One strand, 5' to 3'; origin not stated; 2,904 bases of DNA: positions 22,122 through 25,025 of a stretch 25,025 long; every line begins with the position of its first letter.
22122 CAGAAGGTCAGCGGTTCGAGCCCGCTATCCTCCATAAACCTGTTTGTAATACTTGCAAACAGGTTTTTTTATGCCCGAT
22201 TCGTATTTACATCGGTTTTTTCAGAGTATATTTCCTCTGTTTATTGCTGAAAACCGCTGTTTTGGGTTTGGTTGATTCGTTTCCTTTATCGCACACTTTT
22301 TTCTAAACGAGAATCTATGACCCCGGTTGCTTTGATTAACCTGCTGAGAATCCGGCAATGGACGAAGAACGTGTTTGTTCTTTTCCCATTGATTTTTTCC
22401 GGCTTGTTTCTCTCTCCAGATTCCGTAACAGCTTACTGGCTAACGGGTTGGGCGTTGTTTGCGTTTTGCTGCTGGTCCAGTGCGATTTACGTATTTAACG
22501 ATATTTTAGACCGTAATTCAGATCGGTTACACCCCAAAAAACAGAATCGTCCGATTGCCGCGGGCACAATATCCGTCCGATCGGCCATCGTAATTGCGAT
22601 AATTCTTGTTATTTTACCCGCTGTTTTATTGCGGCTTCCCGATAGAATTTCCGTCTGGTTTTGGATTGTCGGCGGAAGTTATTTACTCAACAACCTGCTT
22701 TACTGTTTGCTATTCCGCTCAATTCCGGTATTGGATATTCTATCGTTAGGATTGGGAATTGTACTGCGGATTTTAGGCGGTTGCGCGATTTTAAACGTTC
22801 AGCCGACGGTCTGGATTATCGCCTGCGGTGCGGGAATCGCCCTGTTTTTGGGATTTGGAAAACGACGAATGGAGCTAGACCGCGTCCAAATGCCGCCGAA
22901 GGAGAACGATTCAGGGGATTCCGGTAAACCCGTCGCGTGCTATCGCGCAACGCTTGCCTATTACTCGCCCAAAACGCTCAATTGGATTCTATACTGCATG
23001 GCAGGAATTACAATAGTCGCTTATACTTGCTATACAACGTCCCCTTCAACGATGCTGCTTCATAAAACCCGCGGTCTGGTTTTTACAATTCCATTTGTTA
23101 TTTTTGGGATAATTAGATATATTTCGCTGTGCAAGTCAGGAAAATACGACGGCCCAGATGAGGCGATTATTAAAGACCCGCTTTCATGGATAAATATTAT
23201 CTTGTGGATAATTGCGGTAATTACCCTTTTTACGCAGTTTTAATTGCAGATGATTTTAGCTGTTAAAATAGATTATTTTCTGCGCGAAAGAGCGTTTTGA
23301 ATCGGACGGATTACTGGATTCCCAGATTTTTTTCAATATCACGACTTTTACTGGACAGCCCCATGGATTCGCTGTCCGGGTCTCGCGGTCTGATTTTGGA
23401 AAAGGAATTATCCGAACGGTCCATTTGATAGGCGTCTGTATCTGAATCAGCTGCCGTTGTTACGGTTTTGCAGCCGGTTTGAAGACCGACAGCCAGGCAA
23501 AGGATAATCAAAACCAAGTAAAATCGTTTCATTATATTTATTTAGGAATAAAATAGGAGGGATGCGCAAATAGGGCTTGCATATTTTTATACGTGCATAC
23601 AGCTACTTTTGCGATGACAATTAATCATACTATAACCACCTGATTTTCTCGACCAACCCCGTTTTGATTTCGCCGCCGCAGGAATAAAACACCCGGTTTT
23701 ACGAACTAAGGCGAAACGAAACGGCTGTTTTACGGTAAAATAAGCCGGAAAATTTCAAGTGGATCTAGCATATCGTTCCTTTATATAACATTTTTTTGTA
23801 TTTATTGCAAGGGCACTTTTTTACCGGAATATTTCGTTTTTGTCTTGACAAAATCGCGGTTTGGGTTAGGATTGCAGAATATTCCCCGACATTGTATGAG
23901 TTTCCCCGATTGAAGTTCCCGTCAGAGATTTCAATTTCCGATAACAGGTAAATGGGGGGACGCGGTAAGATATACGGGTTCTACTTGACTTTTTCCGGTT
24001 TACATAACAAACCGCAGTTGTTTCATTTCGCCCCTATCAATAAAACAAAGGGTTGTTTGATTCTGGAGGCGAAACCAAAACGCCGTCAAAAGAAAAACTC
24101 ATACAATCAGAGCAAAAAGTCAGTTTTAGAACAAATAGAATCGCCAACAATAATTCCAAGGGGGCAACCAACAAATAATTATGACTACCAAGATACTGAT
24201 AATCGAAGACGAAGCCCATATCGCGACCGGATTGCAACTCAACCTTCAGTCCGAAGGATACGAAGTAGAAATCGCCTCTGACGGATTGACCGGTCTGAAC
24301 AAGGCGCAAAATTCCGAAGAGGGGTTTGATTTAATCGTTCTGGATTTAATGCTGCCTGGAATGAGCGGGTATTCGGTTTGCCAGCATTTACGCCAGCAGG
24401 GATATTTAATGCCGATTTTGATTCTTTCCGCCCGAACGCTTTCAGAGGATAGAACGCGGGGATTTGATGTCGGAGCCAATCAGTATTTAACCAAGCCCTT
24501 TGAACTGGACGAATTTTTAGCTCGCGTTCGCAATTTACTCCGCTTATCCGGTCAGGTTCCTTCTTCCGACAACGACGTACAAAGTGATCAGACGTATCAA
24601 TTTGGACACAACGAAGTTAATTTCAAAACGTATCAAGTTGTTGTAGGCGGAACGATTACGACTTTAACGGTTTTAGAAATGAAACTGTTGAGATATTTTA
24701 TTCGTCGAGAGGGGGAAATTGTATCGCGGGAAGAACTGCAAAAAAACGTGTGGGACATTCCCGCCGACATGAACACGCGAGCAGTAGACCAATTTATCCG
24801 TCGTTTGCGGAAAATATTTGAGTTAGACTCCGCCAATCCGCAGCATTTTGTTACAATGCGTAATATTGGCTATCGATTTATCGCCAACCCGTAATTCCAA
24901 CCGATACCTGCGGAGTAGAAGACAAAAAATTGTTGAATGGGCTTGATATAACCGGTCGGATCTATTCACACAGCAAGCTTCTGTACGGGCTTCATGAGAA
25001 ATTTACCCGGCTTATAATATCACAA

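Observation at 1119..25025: Unrecognised TATA-bounded ~150-bp nested-hairpin repeat family at 13 loci in 25 kb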

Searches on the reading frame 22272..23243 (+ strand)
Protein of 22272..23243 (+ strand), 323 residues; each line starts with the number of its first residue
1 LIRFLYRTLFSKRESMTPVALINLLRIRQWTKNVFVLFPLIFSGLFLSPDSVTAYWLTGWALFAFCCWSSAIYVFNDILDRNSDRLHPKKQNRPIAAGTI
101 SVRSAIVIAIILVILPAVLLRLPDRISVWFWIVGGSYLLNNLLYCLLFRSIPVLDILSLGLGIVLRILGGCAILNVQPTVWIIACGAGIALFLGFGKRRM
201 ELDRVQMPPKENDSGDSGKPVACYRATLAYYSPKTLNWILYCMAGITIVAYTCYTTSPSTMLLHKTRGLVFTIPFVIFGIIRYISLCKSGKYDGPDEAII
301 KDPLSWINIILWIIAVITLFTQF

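Call 8: search_protein_families(library=pfam, proteins=[window:22272-23243:+])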
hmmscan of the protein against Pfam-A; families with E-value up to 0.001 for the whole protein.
window:22272-23243:+ (323 aa): 1 family
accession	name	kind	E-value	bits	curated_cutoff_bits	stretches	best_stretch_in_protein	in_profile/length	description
PF01040.23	UbiA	-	2.2e-22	80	34.2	1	38-290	2-235/250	UbiA prenyltransferase family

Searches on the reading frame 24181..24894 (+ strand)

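Call 8: search_protein_families(library=pfam, proteins=[window:24181-24894:+])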
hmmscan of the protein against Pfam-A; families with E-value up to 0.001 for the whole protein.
window:24181-24894:+ (237 aa): 2 families
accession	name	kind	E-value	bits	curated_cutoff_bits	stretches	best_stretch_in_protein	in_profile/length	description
PF00072.30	Response_reg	-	2.2e-27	95.9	30.2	1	5-117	1-111/111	Response regulator receiver domain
PF00486.34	Trans_reg_C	-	6.1e-20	71.5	26.2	1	160-233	4-77/77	Transcriptional regulatory protein, C terminal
